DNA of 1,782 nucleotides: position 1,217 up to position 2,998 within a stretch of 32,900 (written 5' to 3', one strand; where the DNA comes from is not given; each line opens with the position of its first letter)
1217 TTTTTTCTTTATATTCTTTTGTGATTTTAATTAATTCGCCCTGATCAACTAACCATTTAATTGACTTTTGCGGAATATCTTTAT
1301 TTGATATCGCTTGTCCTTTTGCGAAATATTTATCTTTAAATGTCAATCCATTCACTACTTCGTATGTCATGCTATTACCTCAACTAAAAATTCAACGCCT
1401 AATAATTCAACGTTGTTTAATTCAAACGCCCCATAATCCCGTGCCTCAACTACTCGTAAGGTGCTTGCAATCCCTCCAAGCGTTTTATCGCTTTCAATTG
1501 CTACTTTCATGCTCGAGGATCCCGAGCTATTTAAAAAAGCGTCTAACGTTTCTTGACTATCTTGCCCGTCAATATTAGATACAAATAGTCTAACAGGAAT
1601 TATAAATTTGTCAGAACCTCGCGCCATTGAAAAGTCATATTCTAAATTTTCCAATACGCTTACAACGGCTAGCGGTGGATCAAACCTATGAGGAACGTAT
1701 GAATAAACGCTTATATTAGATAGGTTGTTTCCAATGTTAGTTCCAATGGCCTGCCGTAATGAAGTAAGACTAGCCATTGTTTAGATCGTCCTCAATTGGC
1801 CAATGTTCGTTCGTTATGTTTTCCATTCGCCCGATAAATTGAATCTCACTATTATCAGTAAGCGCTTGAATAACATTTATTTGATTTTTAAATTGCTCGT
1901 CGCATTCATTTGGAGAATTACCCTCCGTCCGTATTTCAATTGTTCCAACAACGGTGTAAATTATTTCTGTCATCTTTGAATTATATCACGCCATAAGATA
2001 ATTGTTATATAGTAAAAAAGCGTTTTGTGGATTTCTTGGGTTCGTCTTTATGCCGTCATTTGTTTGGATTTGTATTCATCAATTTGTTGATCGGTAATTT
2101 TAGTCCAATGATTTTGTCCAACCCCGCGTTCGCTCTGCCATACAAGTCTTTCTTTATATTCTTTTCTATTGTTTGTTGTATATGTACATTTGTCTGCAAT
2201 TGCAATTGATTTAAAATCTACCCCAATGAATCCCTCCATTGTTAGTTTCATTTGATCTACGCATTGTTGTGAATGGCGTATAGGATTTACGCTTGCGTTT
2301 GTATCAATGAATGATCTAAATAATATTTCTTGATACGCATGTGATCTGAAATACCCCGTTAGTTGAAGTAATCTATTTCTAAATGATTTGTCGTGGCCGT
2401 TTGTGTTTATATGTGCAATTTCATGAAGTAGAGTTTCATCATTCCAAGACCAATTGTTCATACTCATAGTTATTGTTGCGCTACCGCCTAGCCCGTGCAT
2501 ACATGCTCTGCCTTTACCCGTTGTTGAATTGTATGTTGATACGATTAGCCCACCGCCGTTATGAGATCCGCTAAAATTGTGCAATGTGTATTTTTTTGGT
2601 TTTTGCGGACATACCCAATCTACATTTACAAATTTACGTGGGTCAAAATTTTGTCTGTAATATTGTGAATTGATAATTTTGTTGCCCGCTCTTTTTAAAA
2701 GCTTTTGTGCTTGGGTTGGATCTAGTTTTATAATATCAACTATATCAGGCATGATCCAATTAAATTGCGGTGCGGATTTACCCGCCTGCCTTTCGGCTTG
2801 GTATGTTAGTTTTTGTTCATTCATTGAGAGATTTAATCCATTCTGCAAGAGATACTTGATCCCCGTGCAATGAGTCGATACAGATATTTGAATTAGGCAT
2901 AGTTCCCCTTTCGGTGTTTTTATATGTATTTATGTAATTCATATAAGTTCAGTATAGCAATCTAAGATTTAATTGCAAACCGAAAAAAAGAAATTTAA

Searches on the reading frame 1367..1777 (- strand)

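Call 13: search_protein_families(library=phrogs, proteins=[window:1367-1777:-], max_evalue=0.001)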
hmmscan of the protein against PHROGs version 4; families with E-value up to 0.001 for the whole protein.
window:1367-1777:- (136 aa): 1 family
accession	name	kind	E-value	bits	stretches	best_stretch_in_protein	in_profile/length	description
phrog_17840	-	connector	2.6e-28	99.6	1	1-136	1-135/138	tail terminator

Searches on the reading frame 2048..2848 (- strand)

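Call 12: search_protein_families(library=phrogs, proteins=[window:2048-2848:-], max_evalue=0.001)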
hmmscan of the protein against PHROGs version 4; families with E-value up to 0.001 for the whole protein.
window:2048-2848:- (266 aa): 0 families

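Call 66: search_protein_families(library=pfam, proteins=[window:2048-2848:-], max_evalue=0.05)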
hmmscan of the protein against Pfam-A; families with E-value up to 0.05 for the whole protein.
window:2048-2848:- (266 aa): 2 families
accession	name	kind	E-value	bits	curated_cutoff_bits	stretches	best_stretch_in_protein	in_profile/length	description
PF08325.16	WLM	-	0.00074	20.1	26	1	138-170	85-117/190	WLM domain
PF18259.7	CBM65_1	-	0.029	15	25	0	194-259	22-72/113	Carbohydrate binding module 65 domain 1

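Call 84: search_protein_families(library=phrogs, proteins=[window:2048-2848:-], max_evalue=0.01)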
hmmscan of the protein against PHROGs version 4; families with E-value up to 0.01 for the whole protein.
window:2048-2848:- (266 aa): 1 family
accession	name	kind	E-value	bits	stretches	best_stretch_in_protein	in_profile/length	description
phrog_13371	-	unknown function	0.0051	17.3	0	95-178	110-191/216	-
